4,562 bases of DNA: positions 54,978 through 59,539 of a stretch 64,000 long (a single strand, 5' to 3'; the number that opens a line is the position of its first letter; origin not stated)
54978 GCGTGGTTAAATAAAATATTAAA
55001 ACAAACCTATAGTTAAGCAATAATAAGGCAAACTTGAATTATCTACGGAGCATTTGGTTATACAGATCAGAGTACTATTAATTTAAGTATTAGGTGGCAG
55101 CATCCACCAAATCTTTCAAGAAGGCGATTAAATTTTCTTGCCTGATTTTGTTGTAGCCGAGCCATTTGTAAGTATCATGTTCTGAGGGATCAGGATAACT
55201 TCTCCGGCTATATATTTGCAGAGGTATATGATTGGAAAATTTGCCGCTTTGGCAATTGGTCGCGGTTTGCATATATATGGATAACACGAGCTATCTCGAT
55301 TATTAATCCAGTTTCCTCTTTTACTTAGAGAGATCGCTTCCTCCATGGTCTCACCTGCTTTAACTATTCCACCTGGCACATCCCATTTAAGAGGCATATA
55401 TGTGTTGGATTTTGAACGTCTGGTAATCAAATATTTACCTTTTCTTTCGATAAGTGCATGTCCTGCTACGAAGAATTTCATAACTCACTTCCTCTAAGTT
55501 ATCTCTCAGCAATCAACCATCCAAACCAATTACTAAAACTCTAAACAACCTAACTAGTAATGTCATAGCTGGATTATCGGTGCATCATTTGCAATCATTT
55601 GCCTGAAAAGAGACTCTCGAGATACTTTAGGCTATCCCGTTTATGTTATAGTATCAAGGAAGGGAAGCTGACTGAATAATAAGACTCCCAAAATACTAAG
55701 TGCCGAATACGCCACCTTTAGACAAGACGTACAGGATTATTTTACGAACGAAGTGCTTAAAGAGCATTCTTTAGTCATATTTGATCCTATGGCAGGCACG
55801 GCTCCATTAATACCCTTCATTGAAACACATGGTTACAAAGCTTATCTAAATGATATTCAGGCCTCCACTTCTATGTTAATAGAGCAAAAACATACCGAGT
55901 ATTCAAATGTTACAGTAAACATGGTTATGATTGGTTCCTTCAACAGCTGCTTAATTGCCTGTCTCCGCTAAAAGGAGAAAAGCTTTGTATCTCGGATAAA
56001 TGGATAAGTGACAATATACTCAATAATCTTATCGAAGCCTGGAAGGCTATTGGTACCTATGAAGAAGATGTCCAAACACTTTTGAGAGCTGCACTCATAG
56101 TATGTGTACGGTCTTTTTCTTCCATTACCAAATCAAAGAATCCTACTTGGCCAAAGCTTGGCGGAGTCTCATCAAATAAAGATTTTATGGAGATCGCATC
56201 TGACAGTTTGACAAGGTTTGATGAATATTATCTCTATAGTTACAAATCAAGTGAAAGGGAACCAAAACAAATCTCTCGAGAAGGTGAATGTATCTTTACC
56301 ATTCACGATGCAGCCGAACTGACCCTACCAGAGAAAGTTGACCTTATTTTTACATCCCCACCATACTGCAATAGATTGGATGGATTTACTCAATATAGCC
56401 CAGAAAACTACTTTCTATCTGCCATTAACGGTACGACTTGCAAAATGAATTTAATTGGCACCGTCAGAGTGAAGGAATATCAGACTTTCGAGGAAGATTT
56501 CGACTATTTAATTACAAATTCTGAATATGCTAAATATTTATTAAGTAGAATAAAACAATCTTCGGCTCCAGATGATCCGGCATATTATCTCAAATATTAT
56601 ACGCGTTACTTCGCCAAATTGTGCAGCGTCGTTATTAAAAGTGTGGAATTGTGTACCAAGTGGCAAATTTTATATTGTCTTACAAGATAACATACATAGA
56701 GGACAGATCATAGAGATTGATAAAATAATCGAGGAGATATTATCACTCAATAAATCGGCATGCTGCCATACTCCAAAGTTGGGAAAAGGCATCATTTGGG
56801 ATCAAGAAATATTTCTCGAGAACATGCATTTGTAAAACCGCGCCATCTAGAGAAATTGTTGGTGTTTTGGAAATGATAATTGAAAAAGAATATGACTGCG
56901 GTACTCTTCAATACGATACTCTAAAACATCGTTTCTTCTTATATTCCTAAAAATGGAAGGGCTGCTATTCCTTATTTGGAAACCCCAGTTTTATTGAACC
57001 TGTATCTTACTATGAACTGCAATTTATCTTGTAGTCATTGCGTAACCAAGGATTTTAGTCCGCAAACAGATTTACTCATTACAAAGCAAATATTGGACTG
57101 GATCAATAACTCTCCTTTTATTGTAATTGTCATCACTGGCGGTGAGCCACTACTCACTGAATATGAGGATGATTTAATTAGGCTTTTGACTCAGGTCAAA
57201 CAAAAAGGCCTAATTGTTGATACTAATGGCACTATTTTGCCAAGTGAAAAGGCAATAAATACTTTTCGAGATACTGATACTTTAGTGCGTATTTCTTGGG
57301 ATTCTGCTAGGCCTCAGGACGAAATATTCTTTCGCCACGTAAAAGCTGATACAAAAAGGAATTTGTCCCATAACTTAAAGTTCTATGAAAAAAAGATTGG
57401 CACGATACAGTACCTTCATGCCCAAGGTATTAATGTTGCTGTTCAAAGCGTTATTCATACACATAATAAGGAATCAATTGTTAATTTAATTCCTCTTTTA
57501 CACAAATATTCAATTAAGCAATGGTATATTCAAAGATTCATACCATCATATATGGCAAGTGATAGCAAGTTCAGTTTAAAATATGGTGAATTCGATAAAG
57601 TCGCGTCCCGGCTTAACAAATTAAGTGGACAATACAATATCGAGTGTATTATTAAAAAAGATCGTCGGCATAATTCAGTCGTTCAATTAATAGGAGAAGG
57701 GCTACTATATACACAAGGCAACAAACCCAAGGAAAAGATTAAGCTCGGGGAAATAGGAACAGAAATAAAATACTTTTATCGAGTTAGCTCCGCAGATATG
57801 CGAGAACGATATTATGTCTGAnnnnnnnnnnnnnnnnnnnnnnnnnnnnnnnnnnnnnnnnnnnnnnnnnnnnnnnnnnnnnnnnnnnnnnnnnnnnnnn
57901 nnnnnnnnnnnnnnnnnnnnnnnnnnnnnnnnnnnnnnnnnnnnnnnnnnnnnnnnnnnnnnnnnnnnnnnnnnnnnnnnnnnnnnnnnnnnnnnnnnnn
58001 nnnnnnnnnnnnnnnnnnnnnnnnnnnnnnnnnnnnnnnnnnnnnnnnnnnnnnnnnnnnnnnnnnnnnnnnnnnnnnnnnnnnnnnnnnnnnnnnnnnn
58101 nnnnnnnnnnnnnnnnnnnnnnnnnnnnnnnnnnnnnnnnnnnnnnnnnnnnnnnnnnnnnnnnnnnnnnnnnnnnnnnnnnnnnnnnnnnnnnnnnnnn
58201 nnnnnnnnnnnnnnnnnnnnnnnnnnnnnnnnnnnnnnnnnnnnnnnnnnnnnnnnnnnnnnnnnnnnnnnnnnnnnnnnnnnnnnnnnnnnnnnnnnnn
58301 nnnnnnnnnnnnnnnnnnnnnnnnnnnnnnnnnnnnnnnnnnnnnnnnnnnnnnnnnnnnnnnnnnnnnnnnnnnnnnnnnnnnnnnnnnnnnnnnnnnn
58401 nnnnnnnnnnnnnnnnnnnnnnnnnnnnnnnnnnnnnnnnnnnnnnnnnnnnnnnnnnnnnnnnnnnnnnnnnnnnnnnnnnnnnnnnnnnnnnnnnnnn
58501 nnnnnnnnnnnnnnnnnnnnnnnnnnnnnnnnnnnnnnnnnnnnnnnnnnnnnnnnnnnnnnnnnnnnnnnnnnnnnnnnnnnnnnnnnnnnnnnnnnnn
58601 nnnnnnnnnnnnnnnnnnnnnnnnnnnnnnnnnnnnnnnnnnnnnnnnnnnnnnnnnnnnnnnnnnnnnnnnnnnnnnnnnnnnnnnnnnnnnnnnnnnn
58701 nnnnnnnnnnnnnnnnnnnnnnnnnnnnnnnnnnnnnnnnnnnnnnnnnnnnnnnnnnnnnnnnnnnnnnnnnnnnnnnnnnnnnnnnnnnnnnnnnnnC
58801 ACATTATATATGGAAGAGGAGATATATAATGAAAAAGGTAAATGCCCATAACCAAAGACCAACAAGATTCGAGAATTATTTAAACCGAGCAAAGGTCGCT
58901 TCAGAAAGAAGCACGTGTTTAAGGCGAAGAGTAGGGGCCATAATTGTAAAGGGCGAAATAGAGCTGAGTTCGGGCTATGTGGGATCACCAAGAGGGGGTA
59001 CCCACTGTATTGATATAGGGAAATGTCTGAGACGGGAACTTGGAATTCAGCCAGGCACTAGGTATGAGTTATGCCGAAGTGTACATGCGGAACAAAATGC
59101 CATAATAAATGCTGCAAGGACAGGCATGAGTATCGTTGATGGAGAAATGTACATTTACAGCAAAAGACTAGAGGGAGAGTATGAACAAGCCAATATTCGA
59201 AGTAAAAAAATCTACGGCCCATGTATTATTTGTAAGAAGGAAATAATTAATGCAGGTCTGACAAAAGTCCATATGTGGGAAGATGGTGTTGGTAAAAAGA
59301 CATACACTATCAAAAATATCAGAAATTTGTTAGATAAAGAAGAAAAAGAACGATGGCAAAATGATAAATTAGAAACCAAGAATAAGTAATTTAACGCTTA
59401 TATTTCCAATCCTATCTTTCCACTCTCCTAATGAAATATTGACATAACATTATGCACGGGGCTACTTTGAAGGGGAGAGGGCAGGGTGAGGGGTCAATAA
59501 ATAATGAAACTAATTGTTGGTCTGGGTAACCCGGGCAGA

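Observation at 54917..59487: Low-GC 4.5-kb island between ligA and pth bounded by about 50-bp inverted repeats, with no mobility genes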

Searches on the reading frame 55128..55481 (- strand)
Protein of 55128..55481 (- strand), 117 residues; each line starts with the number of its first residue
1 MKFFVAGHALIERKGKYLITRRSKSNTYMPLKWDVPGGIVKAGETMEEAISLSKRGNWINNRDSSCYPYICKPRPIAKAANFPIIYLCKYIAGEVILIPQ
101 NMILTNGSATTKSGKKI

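Call 6: search_protein_families(library=pfam, proteins=[window:55128-55481:-], max_evalue=0.01)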
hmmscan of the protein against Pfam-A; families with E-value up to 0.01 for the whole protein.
window:55128-55481:- (117 aa): 1 family
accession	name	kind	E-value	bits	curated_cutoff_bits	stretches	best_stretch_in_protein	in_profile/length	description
PF00293.34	NUDIX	-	6.3e-06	26.7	21.1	1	5-50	5-48/134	NUDIX domain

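Call 7: search_protein_families(library=padloc, proteins=[window:55128-55481:-], max_evalue=0.1)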
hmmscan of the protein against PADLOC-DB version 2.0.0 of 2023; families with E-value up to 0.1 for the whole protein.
window:55128-55481:- (117 aa): 1 family
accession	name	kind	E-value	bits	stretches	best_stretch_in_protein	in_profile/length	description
PDLC04899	PDC-S07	-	7.2e-09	33.4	1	5-50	9-52/135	-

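Call 8: search_protein_families(library=ncbifam, proteins=[window:55128-55481:-], max_evalue=0.1)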
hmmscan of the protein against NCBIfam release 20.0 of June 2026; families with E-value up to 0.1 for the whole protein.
window:55128-55481:- (117 aa): 8 families
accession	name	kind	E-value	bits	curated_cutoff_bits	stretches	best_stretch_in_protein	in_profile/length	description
NF006530.0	PRK08999.1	equivalog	4.3e-06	26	245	1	8-50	11-52/315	Nudix family hydrolase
TIGR00586.1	mutt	equivalog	2.7e-05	24.2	97.9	1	8-51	10-52/129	8-oxo-dGTP diphosphatase MutT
NF012016.0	PRK15472.1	equivalog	3.2e-05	23.6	95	1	9-51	9-51/141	nucleoside triphosphatase NudI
NF008044.0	PRK10776.1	equivalog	0.00014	21.8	148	1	10-51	11-51/130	8-oxo-dGTP diphosphatase MutT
NF007834.0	PRK10546.1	equivalog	0.00052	19.8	156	1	8-50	8-49/135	pyrimidine (deoxy)nucleoside triphosphate diphosphatase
NF001938.0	PRK00714.1-5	equivalog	0.0027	17.1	116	1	6-50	16-64/172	RNA pyrophosphohydrolase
NF011922.0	PRK15393.1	equivalog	0.0048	16.6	152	1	12-49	47-85/182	NUDIX hydrolase YfcD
NF002995.0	PRK03759.1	equivalog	0.074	12.7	127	1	10-51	42-84/185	isopentenyl-diphosphate Delta-isomerase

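Call 9: search_protein_families(library=phrogs, proteins=[window:55128-55481:-], max_evalue=0.1)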
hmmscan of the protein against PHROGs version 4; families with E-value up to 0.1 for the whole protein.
window:55128-55481:- (117 aa): 2 families
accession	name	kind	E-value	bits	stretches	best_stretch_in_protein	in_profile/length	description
phrog_1198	-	other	5.2e-06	27.4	1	2-50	36-83/253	MutT/NUDIX hydrolase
phrog_30005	-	unknown function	0.024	15.6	1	1-26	1-26/88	-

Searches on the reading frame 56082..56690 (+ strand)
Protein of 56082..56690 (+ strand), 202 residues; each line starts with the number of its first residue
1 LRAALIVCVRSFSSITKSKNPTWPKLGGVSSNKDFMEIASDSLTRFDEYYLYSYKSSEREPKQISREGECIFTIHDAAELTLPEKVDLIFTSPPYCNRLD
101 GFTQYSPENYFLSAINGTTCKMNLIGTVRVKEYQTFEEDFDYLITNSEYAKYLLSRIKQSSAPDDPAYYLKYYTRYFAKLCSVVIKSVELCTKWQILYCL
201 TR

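Call 6: search_protein_families(library=pfam, proteins=[window:56082-56690:+], max_evalue=0.01)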
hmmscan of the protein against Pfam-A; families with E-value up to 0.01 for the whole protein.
window:56082-56690:+ (202 aa): 0 families

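Call 7: search_protein_families(library=padloc, proteins=[window:56082-56690:+], max_evalue=0.1)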
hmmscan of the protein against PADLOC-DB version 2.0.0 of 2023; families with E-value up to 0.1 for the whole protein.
window:56082-56690:+ (202 aa): 4 families
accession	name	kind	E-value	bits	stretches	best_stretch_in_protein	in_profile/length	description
PDLC03224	MTase_II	-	0.001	16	1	84-146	295-363/481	Type II methyltransferase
PDLC03246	MTase_II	-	0.01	13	1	82-116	127-162/376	Type II methyltransferase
PDLC03738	oMTase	-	0.013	12.2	1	66-118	24-71/376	orphan methyltransferase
PDLC03216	MTase_II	-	0.046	10.7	1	64-118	13-62/364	Type II methyltransferase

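Call 8: search_protein_families(library=ncbifam, proteins=[window:56082-56690:+], max_evalue=0.1)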
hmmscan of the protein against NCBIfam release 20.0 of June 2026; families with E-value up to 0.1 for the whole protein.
window:56082-56690:+ (202 aa): 0 families

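Call 9: search_protein_families(library=phrogs, proteins=[window:56082-56690:+], max_evalue=0.1)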
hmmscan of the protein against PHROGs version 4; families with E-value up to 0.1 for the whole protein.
window:56082-56690:+ (202 aa): 1 family
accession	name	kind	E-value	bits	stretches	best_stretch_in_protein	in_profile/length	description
phrog_18146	-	other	1.6e-05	25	1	6-178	190-366/452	DNA methyltransferase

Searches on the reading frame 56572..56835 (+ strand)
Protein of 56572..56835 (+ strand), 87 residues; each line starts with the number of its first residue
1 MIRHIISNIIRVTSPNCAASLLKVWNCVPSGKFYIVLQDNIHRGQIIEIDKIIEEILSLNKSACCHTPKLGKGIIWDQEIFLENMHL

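Call 6: search_protein_families(library=pfam, proteins=[window:56572-56835:+], max_evalue=0.01)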
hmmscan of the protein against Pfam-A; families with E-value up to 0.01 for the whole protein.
window:56572-56835:+ (87 aa): 0 families

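Call 7: search_protein_families(library=padloc, proteins=[window:56572-56835:+], max_evalue=0.1)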
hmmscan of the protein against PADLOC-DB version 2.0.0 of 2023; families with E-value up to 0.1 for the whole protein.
window:56572-56835:+ (87 aa): 0 families

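Call 8: search_protein_families(library=ncbifam, proteins=[window:56572-56835:+], max_evalue=0.1)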
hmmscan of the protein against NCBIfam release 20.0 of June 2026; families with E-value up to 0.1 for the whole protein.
window:56572-56835:+ (87 aa): 1 family
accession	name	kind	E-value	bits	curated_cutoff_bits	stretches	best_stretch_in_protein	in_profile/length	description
NF009543.0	PRK12921.1-5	equivalog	0.048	12.8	339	1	8-56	230-278/305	oxidoreductase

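Call 9: search_protein_families(library=phrogs, proteins=[window:56572-56835:+], max_evalue=0.1)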
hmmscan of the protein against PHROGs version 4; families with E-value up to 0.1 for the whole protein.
window:56572-56835:+ (87 aa): 0 families

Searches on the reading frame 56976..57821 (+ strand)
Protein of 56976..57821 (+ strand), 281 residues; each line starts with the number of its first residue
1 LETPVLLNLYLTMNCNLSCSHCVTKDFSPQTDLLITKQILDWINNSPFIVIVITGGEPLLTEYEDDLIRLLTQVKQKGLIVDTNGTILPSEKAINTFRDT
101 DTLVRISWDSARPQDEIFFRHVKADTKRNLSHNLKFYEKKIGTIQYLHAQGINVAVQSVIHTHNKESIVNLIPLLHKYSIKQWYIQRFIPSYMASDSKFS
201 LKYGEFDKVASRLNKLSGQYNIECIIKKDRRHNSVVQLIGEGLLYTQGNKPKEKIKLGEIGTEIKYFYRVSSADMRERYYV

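Call 6: search_protein_families(library=pfam, proteins=[window:56976-57821:+], max_evalue=0.01)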
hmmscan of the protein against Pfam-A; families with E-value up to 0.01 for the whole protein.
window:56976-57821:+ (281 aa): 3 families
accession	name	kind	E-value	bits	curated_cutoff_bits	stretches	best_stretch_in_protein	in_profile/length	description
PF04055.27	Radical_SAM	-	7.2e-13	49.5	29.5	1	11-171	3-162/166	Radical SAM superfamily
PF13353.11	Fer4_12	-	1.6e-05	25.7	22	1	12-105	12-114/137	4Fe-4S single cluster domain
PF00566.25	RabGAP-TBC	-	0.0089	16.1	25.2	0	103-188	47-131/216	Rab-GTPase-TBC domain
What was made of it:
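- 56937..57821 (+): Radical SAM enzyme (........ cluster motif), distantly viperin-like. Pfam Radical_SAM 7e-13 (call 6).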

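Call 7: search_protein_families(library=padloc, proteins=[window:56976-57821:+], max_evalue=0.1)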
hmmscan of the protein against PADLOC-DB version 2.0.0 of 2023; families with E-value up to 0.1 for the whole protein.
window:56976-57821:+ (281 aa): 3 families
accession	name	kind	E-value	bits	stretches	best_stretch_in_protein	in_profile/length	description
PDLC02904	pVip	-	1.6e-21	75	1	5-252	3-236/262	Viperins associated with kinases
PDLC02903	pVip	-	5.4e-20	69.9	1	7-250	2-226/257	Viperins not associated with kinases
PDLC02905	pVip-kinase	-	4.6e-07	27.4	1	7-199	184-374/474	Viperin-kinase fusion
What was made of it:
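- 56937..57821 (+): PADLOC pVip 1.6e-21 (call 7).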

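Call 8: search_protein_families(library=ncbifam, proteins=[window:56976-57821:+], max_evalue=0.1)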
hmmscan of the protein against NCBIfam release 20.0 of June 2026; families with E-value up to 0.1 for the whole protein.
window:56976-57821:+ (281 aa): 60 families (the best 25 are shown)
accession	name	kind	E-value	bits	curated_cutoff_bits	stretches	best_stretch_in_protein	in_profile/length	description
NF038283.1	viperin_w_prok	equivalog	3.6e-17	62.4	180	1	6-252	3-250/281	viperin family antiviral radical SAM protein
TIGR04317.1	W_rSAM_matur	equivalog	1.1e-14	54.3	380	1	9-218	8-215/349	tungsten cofactor oxidoreductase radical SAM maturase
TIGR04055.1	rSAM_NirJ2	equivalog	9e-14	51.7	500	1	11-223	6-210/326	putative heme d1 biosynthesis radical SAM protein NirJ2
TIGR04303.1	GeoRSP_rSAM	equivalog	2.3e-13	50.4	400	1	2-194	2-183/325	GeoRSP system radical SAM/SPASM protein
TIGR04545.1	rSAM_ahbD_hemeb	equivalog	2.5e-13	50.2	500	1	10-196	5-183/339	heme b synthase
TIGR02666.1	moaA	equivalog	7.3e-13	48.2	284.05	1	9-231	14-231/336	GTP 3',8-cyclase MoaA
TIGR04053.2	TIGR04053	equivalog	1.1e-12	47.9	395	1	2-223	5-220/366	TIGR04053 family radical SAM/SPASM domain-containing protein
TIGR04051.1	rSAM_NirJ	equivalog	5.2e-12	45.4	515.45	1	10-188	7-176/354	heme d1 biosynthesis radical SAM protein NirJ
TIGR03963.1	rSAM_QueE_Clost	equivalog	7.9e-12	45.3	260.1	1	14-104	28-116/219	putative 7-carboxy-7-deazaguanine synthase QueE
TIGR04546.1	rSAM_ahbC_deAc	equivalog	1.1e-11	44.2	650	1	10-182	44-207/390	12,18-didecarboxysiroheme deacetylase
TIGR04133.1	rSAM_w_lipo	hypoth_equivalog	6.8e-10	38.4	425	1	11-213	30-228/350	TIGR04133 family radical SAM/SPASM protein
TIGR03962.1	mycofact_rSAM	equivalog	9.1e-10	38.2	265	1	2-194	9-191/339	mycofactocin radical SAM maturase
TIGR04054.1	rSAM_NirJ1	equivalog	3e-09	36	650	1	9-181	40-203/387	putative heme d1 biosynthesis radical SAM protein NirJ1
NF049973.1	radical_Rv1681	equivalog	3.2e-09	36.2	380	1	7-182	74-241/326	Rv1681 family radical SAM protein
TIGR04251.1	SCM_rSAM_ScmF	equivalog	5.1e-09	36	400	1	7-174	6-168/353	SynChlorMet cassette radical SAM/SPASM protein ScmF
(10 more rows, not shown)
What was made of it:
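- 56937..57821 (+): NCBIfam viperin model 62 bits against a cut-off of 180 (call 8).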

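Call 9: search_protein_families(library=phrogs, proteins=[window:56976-57821:+], max_evalue=0.1)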
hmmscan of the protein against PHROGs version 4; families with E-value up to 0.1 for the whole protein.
window:56976-57821:+ (281 aa): 7 families
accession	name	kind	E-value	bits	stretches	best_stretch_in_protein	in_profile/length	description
phrog_13987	-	other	1.8e-11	44.9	1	7-187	17-196/274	radical SAM domain-containing protein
phrog_1802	-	other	1.9e-11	44.6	1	4-191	43-241/556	radical SAM domain-containing protein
phrog_2076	-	moron, auxiliary metabolic gene and host takeover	2.5e-08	34.7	1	12-99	38-131/247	QueE-like radical SAM domain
phrog_16999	-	other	0.00037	21.2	1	3-83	9-89/288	Fe-S oxidoreductase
phrog_14086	-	other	0.00039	20.9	1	9-125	91-220/353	radical SAM domain-containing protein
phrog_626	-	DNA, RNA and nucleotide metabolism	0.0018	18.9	1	14-77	25-95/164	anaerobic ribonucleotide reductase small subunit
phrog_27668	-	unknown function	0.0052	17.1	1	7-110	8-117/335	-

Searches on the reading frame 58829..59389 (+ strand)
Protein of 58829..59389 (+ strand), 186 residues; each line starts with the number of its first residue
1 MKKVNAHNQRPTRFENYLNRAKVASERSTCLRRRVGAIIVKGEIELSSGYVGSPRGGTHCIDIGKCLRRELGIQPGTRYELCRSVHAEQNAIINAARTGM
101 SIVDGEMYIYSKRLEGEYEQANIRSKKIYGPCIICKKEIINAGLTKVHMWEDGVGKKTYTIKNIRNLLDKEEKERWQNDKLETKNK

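Call 6: search_protein_families(library=pfam, proteins=[window:58829-59389:+], max_evalue=0.01)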
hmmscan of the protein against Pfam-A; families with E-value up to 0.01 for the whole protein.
window:58829-59389:+ (186 aa): 2 families
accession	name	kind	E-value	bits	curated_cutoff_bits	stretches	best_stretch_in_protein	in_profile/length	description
PF00383.29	dCMP_cyt_deam_1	-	3.9e-13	49.6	25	1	15-149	5-100/102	Cytidine and deoxycytidylate deaminase zinc-binding region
PF14437.12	MafB19-deam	-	0.00089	19.6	27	0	19-109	9-77/142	MafB19-like deaminase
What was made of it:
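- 58829..59389 (+): dCMP/cytidine-deaminase-like protein, the last gene of the cassette. Pfam dCMP_cyt_deam_1 3.9e-13 (call 6).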

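Call 7: search_protein_families(library=padloc, proteins=[window:58829-59389:+], max_evalue=0.1)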
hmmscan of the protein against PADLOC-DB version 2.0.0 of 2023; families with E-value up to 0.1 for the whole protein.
window:58829-59389:+ (186 aa): 1 family
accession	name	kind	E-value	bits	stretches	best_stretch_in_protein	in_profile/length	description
PDLC02373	dCTPase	-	1.6e-20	71.6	2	79-148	433-484/630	-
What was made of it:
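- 58829..59389 (+): PADLOC dCTPase 1.6e-20, partial (call 7).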

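Call 8: search_protein_families(library=ncbifam, proteins=[window:58829-59389:+], max_evalue=0.1)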
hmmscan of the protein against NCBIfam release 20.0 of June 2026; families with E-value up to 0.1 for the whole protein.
window:58829-59389:+ (186 aa): 2 families
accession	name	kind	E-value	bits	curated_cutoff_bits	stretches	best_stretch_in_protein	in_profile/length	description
TIGR02571.1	ComEB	equivalog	2.9e-18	66.3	219.45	1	16-167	8-131/151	ComE operon protein 2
NF041025.1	antiphage_deaminase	equivalog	1.5e-15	57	400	2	79-108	332-362/437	anti-phage dCTP deaminase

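Call 9: search_protein_families(library=phrogs, proteins=[window:58829-59389:+], max_evalue=0.1)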
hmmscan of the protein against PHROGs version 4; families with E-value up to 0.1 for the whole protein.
window:58829-59389:+ (186 aa): 5 families
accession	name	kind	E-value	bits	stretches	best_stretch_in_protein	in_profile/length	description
phrog_174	-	DNA, RNA and nucleotide metabolism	1.8e-26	94.6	1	5-152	108-226/384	dCMP deaminase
phrog_2369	-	DNA, RNA and nucleotide metabolism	7e-16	59.9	1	10-98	2-92/195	dCMP deaminase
phrog_18355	-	DNA, RNA and nucleotide metabolism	7.8e-05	23.7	1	84-148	2-46/52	deoxycytidinylate deaminase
phrog_9198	-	unknown function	0.00028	20.7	0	11-56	249-295/531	-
phrog_8118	-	unknown function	0.1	12.2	0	11-48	350-387/577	-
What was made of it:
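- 58829..59389 (+): PHROG dCMP deaminase 1.8e-26 (call 9).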
